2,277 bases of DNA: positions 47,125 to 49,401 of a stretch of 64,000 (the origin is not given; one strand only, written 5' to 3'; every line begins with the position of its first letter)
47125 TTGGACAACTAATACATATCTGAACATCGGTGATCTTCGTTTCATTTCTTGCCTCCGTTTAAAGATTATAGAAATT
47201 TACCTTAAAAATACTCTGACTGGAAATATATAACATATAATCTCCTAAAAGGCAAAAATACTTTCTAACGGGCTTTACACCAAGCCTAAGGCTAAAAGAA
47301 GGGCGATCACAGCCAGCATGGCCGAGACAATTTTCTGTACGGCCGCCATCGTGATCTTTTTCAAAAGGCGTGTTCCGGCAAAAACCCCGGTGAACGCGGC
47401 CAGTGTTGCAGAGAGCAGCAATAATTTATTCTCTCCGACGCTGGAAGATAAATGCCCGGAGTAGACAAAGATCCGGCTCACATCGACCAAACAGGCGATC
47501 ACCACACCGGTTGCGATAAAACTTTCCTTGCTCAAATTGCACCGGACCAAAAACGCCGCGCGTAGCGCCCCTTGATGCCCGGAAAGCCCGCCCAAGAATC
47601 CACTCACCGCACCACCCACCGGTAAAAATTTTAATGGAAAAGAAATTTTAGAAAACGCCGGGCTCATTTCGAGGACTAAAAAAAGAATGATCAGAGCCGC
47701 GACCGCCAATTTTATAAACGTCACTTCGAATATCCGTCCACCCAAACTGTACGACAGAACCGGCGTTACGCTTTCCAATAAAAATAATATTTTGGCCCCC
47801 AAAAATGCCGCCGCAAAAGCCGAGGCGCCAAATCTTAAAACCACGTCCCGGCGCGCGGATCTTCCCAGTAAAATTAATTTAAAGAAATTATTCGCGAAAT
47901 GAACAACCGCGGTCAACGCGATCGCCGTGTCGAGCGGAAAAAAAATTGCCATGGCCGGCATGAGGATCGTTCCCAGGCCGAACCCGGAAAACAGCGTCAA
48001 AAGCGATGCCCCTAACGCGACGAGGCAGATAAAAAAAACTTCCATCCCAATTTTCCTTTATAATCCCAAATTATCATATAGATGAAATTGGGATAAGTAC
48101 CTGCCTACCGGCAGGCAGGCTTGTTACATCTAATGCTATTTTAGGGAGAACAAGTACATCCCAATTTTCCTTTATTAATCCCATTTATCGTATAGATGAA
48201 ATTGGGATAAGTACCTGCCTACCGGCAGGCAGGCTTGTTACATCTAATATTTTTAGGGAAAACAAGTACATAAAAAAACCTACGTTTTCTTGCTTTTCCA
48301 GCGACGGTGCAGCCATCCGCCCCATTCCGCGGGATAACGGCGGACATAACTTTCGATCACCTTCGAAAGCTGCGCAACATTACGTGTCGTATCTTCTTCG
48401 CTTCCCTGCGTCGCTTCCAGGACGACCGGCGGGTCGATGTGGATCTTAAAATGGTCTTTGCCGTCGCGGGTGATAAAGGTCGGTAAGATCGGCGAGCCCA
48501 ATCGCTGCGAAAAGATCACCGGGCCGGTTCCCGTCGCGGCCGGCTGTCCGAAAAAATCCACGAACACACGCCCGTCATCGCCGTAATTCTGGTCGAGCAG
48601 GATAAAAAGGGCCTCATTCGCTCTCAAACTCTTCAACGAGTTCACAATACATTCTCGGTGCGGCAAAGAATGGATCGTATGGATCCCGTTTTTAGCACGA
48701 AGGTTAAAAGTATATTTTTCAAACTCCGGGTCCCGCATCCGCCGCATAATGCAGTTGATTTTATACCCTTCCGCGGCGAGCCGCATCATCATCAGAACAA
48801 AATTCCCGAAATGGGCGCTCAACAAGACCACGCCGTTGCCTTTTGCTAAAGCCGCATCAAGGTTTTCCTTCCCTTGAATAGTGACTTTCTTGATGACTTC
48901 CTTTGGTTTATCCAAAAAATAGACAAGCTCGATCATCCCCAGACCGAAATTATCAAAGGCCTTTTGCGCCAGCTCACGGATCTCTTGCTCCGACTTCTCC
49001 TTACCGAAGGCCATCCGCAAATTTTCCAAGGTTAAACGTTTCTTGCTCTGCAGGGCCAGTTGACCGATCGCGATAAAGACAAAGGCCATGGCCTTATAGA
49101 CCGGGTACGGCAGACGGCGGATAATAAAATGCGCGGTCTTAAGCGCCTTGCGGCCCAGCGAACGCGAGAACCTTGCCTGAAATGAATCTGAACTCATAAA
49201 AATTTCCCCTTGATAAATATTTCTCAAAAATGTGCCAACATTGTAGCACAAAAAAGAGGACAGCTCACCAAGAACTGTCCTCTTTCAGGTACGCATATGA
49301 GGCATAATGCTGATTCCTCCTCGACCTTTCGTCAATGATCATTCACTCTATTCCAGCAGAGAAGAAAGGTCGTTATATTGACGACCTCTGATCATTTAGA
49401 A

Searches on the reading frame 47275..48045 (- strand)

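Call 13: search_protein_families(library=pfam, proteins=[window:47275-48045:-], max_evalue=0.1)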
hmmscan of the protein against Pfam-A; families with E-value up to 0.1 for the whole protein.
window:47275-48045:- (256 aa): 2 families
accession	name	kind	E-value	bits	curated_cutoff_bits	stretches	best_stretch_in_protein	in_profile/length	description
PF01925.25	TauE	-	2e-19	70.6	32.6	1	7-250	2-236/237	Sulfite exporter TauE/SafE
PF03798.21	TRAM_LAG1_CLN8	-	0.062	13.7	24.6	1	175-228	97-148/198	TLC domain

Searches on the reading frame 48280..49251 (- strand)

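Call 13: search_protein_families(library=pfam, proteins=[window:48280-49251:-], max_evalue=0.1)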
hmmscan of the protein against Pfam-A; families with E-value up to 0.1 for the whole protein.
window:48280-49251:- (323 aa): 2 families
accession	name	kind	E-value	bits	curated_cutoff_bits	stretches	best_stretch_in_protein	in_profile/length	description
PF03279.18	Lip_A_acyltrans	-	1.9e-48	165.6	22.3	1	41-319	23-294/295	Bacterial lipid A biosynthesis acyltransferase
PF14401.11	RLAN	-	0.074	13.2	25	0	69-133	78-141/150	RimK-like ATPgrasp N-terminal domain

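Call 14: search_protein_families(library=ncbifam, proteins=[window:48280-49251:-], max_evalue=0.1)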
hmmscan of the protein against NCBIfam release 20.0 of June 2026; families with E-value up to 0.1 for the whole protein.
window:48280-49251:- (323 aa): 17 families
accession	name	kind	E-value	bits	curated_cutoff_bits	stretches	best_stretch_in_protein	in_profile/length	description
NF006270.0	PRK08419.1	equivalog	1.9e-43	148.9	248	1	38-321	11-291/298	lipid A biosynthesis lauroyl acyltransferase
TIGR02207.1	lipid_A_htrB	subfamily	8e-36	123.9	297.8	1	42-322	23-295/303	LpxL/LpxP family Kdo(2)-lipid IV(A) lauroyl/palmitoleoyl acyltransferase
NF005340.0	PRK06860.1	subfamily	1.1e-29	103.7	398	1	42-322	30-301/309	lipid A biosynthesis lauroyl acyltransferase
NF005120.0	PRK06553.1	equivalog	4.3e-29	101.8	273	1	53-319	44-307/308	lipid A biosynthesis lauroyl acyltransferase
NF006437.0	PRK08733.1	equivalog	3.1e-26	92.2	540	1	40-321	27-297/306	LpxL/LpxP family Kdo(2)-lipid IV(A) lauroyl/palmitoleoyl acyltransferase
NF004191.0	PRK05646.1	equivalog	1.2e-25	90.3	491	1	41-321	25-298/310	lipid A biosynthesis lauroyl acyltransferase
NF006507.0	PRK08943.1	subfamily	1.3e-23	83.6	337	1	61-316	55-302/322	lipid A biosynthesis (KDO)2-(lauroyl)-lipid IVA acyltransferase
NF005150.0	PRK06628.1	equivalog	3.4e-23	82.5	350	1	59-319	38-289/290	lipid A biosynthesis lauroyl acyltransferase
NF006432.0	PRK08706.1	equivalog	3.6e-23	82.2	384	1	41-321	8-281/289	lipid A biosynthesis lauroyl acyltransferase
NF006487.0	PRK08905.1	equivalog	9.5e-23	80.6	281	1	42-321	8-276/290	lysophospholipid acyltransferase family protein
NF005952.0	PRK08025.1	equivalog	1.1e-21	77.3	517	1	42-321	27-297/306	kdo(2)-lipid IV(A) palmitoleoyltransferase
TIGR02208.1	lipid_A_msbB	equivalog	7.1e-21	74.8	336.05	1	61-310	45-287/305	lauroyl-Kdo(2)-lipid IV(A) myristoyltransferase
NF005919.0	PRK07920.1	equivalog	1.4e-20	73.6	209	1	33-310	11-286/311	phosphatidylinositol mannoside acyltransferase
NF006438.0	PRK08734.1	equivalog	5.8e-20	71.5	363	1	40-318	13-285/305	lauroyl acyltransferase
NF005399.0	PRK06946.1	subfamily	5.7e-15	55.3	343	1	45-321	18-286/294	lipid A biosynthesis lauroyl acyltransferase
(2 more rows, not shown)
